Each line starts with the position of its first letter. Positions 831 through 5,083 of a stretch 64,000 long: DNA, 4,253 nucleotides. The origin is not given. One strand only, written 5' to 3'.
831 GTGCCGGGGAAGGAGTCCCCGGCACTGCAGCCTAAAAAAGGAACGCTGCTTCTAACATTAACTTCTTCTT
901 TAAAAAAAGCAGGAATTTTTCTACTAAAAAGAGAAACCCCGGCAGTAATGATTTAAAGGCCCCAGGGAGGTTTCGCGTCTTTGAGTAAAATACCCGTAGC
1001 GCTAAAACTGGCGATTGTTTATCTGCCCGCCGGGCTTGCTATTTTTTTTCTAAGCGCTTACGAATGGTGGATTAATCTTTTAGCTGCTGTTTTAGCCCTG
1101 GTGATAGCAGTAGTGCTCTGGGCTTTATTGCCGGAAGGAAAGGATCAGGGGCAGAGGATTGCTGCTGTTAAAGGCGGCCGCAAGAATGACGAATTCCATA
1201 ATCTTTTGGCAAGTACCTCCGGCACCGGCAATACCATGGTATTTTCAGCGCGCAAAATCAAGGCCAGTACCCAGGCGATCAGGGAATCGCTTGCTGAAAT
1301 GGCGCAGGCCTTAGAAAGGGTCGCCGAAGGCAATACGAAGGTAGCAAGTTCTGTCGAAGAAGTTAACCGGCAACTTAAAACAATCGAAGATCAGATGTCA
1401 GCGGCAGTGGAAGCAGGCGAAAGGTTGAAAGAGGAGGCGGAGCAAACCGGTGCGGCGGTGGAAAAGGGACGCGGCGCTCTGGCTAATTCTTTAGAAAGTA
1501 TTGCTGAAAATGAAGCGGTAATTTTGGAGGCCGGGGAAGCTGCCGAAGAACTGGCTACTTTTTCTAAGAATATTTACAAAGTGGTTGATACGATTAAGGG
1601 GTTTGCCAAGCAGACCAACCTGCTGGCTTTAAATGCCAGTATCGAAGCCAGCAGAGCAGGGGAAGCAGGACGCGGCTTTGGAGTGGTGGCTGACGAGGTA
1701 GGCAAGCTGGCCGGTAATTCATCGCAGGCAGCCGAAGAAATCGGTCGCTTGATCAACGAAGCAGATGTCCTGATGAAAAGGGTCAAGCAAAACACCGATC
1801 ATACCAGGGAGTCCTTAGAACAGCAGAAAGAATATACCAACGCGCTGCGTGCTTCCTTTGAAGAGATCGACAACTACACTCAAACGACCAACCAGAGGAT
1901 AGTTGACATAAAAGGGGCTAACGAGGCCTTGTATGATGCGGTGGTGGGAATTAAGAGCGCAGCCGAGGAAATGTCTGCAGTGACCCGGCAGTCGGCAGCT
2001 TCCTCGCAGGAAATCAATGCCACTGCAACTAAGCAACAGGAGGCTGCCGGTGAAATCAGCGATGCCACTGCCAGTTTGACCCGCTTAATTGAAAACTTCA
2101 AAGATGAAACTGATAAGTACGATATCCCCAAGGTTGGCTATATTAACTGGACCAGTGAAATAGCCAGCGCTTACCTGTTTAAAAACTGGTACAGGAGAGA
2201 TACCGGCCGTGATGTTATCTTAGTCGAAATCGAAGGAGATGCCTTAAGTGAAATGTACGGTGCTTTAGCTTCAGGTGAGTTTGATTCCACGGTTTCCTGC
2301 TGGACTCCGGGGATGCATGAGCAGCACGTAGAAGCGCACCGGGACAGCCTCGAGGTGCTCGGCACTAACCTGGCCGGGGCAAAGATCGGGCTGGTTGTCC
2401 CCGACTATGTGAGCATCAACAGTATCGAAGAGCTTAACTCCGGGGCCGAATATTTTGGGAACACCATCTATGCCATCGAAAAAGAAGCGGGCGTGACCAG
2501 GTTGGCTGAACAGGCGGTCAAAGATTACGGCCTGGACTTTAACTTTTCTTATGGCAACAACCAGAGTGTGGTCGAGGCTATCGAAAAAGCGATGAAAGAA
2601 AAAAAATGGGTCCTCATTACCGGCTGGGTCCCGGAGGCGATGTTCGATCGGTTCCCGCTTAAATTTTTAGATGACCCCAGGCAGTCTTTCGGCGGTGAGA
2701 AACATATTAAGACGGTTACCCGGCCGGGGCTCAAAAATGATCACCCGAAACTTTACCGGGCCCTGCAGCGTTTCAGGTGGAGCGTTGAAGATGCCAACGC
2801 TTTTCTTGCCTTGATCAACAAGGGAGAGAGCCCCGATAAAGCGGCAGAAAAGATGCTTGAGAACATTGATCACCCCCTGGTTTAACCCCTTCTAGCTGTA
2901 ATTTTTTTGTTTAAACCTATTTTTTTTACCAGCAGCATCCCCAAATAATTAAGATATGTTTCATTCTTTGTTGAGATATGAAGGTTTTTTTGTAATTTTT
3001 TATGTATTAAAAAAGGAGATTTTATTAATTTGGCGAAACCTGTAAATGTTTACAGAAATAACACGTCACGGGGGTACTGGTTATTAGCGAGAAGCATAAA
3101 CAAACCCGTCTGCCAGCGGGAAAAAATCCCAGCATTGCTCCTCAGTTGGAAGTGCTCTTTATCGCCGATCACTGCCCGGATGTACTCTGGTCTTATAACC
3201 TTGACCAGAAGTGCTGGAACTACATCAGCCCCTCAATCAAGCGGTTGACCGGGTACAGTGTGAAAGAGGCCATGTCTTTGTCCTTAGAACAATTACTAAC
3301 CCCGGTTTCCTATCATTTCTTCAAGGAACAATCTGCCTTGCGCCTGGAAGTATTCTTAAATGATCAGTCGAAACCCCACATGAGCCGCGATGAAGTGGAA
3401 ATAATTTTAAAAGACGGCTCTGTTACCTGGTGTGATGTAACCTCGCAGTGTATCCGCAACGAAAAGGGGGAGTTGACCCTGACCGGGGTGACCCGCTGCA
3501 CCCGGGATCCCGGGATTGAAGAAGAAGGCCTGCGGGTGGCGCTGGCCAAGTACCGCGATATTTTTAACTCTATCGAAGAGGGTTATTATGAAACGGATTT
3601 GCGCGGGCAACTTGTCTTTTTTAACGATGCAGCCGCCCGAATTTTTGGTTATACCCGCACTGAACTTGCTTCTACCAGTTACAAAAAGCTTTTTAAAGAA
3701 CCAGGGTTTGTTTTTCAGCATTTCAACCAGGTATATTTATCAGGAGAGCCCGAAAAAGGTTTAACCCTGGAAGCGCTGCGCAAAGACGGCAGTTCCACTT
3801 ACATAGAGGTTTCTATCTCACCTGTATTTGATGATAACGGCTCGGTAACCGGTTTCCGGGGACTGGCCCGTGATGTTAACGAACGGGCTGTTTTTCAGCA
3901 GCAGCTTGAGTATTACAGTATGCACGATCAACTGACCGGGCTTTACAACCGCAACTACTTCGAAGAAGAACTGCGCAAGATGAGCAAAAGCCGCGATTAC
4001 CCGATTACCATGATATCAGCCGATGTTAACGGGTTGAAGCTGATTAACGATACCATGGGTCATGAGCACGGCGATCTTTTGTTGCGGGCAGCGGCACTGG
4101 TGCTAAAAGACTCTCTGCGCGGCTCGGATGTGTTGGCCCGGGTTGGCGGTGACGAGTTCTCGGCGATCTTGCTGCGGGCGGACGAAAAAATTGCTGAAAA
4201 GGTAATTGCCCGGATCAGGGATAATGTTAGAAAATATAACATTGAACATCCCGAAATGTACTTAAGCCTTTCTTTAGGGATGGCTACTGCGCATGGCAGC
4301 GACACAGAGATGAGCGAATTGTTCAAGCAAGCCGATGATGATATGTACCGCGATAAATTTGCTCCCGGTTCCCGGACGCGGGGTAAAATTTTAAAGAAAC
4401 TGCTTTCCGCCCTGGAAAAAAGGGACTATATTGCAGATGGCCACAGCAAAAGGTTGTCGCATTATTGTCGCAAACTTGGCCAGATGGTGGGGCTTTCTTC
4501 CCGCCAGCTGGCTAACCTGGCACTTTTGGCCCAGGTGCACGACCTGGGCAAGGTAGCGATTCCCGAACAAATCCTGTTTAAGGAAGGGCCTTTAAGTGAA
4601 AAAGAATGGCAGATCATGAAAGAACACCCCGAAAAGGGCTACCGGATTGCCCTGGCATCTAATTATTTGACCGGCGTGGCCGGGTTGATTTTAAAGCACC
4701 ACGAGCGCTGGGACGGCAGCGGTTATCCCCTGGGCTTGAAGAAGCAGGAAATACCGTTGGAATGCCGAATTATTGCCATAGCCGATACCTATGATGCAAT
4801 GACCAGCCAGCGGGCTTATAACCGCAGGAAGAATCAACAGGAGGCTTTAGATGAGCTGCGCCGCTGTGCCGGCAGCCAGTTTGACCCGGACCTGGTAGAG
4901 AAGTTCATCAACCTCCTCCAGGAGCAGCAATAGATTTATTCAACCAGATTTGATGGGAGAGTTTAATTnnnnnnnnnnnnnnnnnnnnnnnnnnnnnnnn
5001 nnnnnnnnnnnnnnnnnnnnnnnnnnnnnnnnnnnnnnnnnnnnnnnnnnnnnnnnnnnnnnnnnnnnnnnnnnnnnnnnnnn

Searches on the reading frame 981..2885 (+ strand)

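Call 38: search_protein_families(library=pfam, proteins=[window:981-2885:+], max_evalue=0.00001)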
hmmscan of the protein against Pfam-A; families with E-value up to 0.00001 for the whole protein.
window:981-2885:+ (634 aa): 2 families
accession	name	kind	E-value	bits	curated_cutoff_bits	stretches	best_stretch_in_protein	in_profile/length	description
PF04069.17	OpuAC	-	1.3e-49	169.6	21.2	1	384-627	4-256/257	Substrate binding domain of ABC-type glycine betaine transport system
PF00015.26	MCPsignal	-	4.9e-32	111.6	34.6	1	174-335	11-172/172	Methyl-accepting chemotaxis protein (MCP) signalling domain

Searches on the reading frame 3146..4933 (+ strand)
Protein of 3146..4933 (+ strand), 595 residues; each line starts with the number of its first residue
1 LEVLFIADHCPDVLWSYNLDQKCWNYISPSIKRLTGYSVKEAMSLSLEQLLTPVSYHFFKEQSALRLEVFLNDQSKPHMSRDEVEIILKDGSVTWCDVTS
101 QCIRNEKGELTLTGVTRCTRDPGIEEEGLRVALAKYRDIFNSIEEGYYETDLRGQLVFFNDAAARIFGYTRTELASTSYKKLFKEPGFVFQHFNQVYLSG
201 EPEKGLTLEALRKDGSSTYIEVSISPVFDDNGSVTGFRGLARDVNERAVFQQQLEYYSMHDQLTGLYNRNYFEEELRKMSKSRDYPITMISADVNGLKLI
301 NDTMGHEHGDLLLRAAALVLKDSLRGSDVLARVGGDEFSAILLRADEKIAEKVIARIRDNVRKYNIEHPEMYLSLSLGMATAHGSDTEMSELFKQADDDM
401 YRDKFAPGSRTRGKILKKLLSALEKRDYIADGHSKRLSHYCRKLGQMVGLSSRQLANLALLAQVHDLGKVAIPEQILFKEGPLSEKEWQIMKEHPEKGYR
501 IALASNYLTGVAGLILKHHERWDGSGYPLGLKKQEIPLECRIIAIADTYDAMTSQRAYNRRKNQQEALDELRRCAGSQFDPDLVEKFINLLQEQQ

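Call 38: search_protein_families(library=pfam, proteins=[window:3146-4933:+], max_evalue=0.00001)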
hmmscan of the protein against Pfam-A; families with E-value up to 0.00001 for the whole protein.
window:3146-4933:+ (595 aa): 8 families
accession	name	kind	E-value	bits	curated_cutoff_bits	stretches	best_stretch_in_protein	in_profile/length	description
PF13487.12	HD_5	-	1.3e-37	129.6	27.2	1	423-583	7-170/170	HD domain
PF00990.26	GGDEF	-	2.8e-35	121.9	23.8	1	259-405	2-156/161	Diguanylate cyclase, GGDEF domain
PF00989.32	PAS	-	1.7e-25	89.6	22.6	2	135-244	2-113/113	PAS fold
PF13426.13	PAS_9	-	2.9e-25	89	27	2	145-246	2-103/103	PAS domain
PF01966.28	HD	-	2.6e-18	66.8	22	1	432-552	3-116/116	HD domain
PF08447.18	PAS_3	-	1.6e-13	51.2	25.6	0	157-240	2-88/89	PAS fold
PF13188.13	PAS_8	-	2e-07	31.1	21.8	1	134-173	1-38/65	PAS domain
PF08448.16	PAS_4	-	5e-06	27.2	23.1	0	140-248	1-109/110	PAS fold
